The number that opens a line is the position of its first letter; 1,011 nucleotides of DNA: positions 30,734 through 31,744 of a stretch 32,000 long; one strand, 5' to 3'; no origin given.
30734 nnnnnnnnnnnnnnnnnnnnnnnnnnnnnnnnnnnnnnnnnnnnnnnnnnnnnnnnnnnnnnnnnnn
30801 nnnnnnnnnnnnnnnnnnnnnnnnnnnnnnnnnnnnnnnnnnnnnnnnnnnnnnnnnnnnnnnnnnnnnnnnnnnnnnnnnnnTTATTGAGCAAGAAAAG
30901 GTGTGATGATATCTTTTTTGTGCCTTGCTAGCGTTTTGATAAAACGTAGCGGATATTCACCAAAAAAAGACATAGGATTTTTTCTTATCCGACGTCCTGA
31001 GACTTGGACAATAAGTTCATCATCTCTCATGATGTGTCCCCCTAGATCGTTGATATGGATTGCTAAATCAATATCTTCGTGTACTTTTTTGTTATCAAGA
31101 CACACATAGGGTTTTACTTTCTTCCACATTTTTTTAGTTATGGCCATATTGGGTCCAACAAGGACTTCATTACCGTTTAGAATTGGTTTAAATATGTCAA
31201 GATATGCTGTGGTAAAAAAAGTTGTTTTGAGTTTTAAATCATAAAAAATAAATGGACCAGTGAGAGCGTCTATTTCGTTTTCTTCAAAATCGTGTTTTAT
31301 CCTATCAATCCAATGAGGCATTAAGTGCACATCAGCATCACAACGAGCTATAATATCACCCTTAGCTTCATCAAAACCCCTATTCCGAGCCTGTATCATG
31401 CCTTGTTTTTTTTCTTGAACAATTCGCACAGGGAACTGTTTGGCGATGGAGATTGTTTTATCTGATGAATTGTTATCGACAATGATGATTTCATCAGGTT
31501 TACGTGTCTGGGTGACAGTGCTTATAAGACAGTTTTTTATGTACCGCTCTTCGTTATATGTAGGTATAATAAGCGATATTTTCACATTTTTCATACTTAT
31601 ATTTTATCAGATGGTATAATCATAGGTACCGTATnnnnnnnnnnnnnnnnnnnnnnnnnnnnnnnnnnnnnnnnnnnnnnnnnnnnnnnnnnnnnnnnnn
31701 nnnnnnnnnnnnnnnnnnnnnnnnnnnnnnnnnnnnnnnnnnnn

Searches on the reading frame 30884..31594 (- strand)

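Call 23: search_protein_families(library=pfam, proteins=[window:30884-31594:-], max_evalue=0.01)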
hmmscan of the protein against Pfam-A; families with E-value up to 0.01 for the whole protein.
window:30884-31594:- (236 aa): 5 families
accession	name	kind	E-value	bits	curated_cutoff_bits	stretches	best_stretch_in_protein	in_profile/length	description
PF00535.33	Glycos_transf_2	-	4.4e-30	105.3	23.3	1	7-129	1-129/168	Glycosyl transferase family 2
PF13641.12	Glyco_tranf_2_3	-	2.1e-12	48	27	1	6-119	3-126/230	Glycosyltransferase like family 2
PF10111.15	Glyco_tranf_2_2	-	4.5e-08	33.3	27.3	1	7-96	1-99/276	Glycosyltransferase like family 2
PF13506.12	Glyco_transf_21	-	0.0003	20.7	21.7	1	71-202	23-158/174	Glycosyl transferase family 21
PF09258.16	Glyco_transf_64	-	0.0017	18.1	21.3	1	7-97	2-94/245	Glycosyl transferase family 64 domain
